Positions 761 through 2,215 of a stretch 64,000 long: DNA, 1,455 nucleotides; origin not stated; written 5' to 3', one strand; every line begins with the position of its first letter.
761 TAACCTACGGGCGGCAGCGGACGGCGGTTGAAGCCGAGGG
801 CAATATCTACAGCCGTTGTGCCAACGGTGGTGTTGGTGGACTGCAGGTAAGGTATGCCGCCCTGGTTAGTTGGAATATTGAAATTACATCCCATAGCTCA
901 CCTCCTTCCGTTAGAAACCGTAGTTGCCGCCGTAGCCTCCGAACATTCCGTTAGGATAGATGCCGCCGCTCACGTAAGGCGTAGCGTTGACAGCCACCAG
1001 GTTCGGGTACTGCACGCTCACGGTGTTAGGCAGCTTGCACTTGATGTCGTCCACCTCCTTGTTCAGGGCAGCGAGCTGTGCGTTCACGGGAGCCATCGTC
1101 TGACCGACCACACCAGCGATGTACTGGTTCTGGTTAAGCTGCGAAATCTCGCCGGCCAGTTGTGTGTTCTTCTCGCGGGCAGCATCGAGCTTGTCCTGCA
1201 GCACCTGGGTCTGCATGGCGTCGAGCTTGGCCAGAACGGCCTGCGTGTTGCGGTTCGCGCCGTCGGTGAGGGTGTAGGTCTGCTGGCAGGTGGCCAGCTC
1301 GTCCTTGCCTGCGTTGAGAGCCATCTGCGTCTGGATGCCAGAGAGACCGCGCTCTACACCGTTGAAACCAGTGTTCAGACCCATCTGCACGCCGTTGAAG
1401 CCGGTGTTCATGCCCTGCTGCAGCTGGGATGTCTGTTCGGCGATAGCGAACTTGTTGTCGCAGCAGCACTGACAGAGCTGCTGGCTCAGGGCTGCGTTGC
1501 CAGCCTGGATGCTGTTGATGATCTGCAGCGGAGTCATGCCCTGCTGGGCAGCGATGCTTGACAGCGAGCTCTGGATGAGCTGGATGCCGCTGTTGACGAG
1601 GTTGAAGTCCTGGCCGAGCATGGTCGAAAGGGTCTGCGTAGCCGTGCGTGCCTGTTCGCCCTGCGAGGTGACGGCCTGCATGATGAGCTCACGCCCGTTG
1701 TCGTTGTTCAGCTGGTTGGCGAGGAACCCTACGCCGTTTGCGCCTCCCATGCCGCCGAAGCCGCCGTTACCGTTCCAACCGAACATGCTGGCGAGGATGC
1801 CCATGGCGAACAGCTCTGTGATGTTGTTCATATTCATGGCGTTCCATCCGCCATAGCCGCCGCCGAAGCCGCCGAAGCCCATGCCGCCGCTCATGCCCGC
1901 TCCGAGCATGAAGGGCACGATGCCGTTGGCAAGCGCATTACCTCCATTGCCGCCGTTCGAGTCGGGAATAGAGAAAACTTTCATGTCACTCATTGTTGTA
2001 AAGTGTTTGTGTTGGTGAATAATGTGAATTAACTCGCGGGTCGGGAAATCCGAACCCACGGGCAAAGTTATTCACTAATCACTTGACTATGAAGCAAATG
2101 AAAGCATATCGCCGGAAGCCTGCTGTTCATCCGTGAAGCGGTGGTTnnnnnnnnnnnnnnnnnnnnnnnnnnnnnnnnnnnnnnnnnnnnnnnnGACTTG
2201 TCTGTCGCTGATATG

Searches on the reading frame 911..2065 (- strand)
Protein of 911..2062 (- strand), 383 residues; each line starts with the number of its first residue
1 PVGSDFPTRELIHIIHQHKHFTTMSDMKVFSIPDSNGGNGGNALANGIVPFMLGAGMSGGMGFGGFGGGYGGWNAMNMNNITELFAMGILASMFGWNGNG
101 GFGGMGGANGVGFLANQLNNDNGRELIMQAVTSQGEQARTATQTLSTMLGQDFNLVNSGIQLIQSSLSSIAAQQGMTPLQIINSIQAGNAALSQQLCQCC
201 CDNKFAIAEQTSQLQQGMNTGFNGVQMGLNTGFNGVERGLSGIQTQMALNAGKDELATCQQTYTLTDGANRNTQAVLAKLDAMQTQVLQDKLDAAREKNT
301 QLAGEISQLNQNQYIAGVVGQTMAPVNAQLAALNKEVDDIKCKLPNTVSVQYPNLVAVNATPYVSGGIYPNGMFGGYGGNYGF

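Call 14: search_protein_families(library=pfam, proteins=[window:911-2062:-], max_evalue=0.001)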
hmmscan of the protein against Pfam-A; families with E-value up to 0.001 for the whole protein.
window:911-2062:- (383 aa): 0 families

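Call 21: search_protein_families(library=phrogs, proteins=[window:911-2062:-], max_evalue=0.001)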
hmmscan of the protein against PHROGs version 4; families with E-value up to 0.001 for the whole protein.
window:911-2062:- (383 aa): 1 family
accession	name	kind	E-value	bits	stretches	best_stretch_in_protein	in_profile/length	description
phrog_16490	-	unknown function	4.7e-36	125.9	1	89-373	40-277/286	-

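Call 23: find_encoding_contigs(protein=window:911-2062:-, flank=10000, max_places=3)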
Protein window:911-2062:- (383 aa): no gene with exactly this product is on record in the collection.

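Call 26: find_encoding_contigs(protein=window:914-2065:-, flank=10000, max_places=3)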
Protein window:914-2065:- (384 aa): no gene with exactly this product is on record in the collection.

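Call 28: find_related_loci(query=window:914-2065:-, collection=viral_contigs, flank=10000)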
Query window:914-2065:- (384 aa) in viral_contigs; peptide patterns used: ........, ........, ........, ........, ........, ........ (x = any residue, [..] = any of these).
118 stretches matched a pattern; 110 encode a relative of the query (tblastn E <= 1e-3); the best 80 are kept; 80 distinct loci.
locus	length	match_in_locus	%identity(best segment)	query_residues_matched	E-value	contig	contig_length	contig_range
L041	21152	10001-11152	99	1-384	0e+0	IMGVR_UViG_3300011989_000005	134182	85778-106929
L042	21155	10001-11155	96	1-384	0e+0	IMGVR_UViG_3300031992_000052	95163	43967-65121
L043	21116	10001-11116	91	1-371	0e+0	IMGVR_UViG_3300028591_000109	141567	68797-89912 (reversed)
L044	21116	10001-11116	87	10-383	0e+0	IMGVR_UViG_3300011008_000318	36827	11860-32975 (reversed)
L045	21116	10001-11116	87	10-383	0e+0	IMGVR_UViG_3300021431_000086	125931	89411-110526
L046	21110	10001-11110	85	6-374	0e+0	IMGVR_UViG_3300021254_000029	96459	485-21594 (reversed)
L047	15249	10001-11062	83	16-371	1e-173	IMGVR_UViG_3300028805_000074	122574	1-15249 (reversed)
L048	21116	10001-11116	87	10-383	0e+0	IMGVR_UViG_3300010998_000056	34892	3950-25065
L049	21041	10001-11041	82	25-371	5e-155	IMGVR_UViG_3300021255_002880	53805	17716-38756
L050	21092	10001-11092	91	10-374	0e+0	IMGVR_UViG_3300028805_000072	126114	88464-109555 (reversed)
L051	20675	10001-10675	65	115-368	1e-100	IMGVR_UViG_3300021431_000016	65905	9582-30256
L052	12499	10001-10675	63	115-368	1e-99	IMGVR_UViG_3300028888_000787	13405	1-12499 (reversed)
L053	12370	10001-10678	63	114-368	1e-98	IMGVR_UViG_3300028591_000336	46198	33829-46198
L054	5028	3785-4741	52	29-370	2e-95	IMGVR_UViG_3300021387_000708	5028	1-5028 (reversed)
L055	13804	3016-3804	60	115-384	3e-92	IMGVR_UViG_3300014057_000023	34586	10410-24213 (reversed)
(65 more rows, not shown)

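Call 30: search_protein_families(library=phrogs, proteins=[L041:11578-12132:+, L041:12670-13077:+, L041:13120-13512:+, L041:13564-14931:+, L041:14963-16303:+, L041:16520-17773:+, L041:17795-20407:+], max_evalue=0.01)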
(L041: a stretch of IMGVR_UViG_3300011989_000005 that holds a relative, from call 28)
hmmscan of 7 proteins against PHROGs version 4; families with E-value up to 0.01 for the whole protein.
L041:11578-12132:+ (185 aa): 2 families
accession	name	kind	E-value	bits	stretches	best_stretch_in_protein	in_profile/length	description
phrog_28898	-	unknown function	1.2e-18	68.7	1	3-177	2-170/181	-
phrog_9635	-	unknown function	0.0029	19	1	122-183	42-93/109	-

L041:12670-13077:+ (136 aa): 1 family
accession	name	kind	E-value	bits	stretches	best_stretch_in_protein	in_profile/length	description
phrog_38431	-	unknown function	3.1e-31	109.7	1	2-136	6-144/144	-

L041:13120-13512:+ (131 aa): 0 families

L041:13564-14931:+ (456 aa): 2 families
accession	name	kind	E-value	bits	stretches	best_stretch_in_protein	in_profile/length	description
phrog_26822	-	unknown function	6.4e-09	35.9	1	309-397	403-488/530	-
phrog_17422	-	unknown function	5.3e-06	25.5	1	268-385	784-905/961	-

L041:14963-16303:+ (447 aa): 0 families

L041:16520-17773:+ (418 aa): 1 family
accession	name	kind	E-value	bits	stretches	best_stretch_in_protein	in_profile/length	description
phrog_3267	-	tail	4.8e-06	27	1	188-322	166-299/369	tail protein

L041:17795-20407:+ (871 aa): 1 family
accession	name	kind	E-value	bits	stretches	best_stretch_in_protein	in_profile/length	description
phrog_10326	-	head and packaging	0.0013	19.1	1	453-590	87-215/397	virion structural protein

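Call 32: search_dna_similar(query=L041:17795-20407:+, collection=phages, mode=protein, max_rows=15, max_evalue=0.001)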
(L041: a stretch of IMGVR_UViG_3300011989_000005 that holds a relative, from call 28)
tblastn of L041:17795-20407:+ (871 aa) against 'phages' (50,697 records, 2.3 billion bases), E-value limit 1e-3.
Records with a match: 2; places in all: 2; records where one place covers at least 80% of the query: 0.
Best place of each record, by identity: <60% 2.
By first word of the organism name: Lactobacillus 2.
By host as written in the record: - 2.
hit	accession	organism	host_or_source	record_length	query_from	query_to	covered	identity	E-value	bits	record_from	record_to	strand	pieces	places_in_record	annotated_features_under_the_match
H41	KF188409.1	Lactobacillus phage phiJB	-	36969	483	613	15%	27.8%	2e-4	51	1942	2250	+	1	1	minor structural protein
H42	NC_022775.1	Lactobacillus phage phiJB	-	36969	483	613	15%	27.8%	2e-4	51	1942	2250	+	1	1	tail protein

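Call 36: find_related_loci(query=L041:19001-20407:+, collection=viral_contigs, flank=10000)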
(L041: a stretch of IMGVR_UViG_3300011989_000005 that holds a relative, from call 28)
Query L041:19001-20407:+ (469 aa) in viral_contigs; peptide patterns used: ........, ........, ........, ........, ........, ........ (x = any residue, [..] = any of these).
1 stretches matched a pattern; 1 encode a relative of the query (tblastn E <= 1e-3); 1 distinct loci.
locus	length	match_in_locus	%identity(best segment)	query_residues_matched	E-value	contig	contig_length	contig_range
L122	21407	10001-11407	100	1-469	0e+0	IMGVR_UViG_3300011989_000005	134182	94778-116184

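Call 38: search_protein_families(library=phrogs, proteins=[L122:11710-12339:-, L122:12339-12986:-, L122:13122-13697:-, L122:13843-15264:-, L122:15426-17252:-, L122:17327-18550:-, L122:18710-21403:-], max_evalue=0.01)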
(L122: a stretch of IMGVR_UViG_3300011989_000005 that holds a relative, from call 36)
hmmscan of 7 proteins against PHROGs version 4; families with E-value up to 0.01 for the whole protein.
L122:11710-12339:- (210 aa): 0 families

L122:12339-12986:- (216 aa): 0 families

L122:13122-13697:- (192 aa): 0 families

L122:13843-15264:- (474 aa): 0 families

L122:15426-17252:- (609 aa): 5 families
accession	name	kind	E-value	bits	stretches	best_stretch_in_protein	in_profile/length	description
phrog_53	-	head and packaging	1.1e-35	124.9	1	81-476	64-465/583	head maturation protease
phrog_2589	-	tail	0.00014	19.3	1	436-558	1320-1426/3686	tail protein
phrog_4876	-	unknown function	0.00016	22.4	1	470-562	47-136/226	-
phrog_2619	-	unknown function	0.00038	21.6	1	498-568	47-111/124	-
phrog_2658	-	other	0.0098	17.1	1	496-562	57-123/126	hol-like chemotaxis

L122:17327-18550:- (408 aa): 1 family
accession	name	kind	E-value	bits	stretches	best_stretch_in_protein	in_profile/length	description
phrog_27760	-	unknown function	1.8e-05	25.2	1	179-304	129-244/320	-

L122:18710-21403:- (898 aa): 0 families
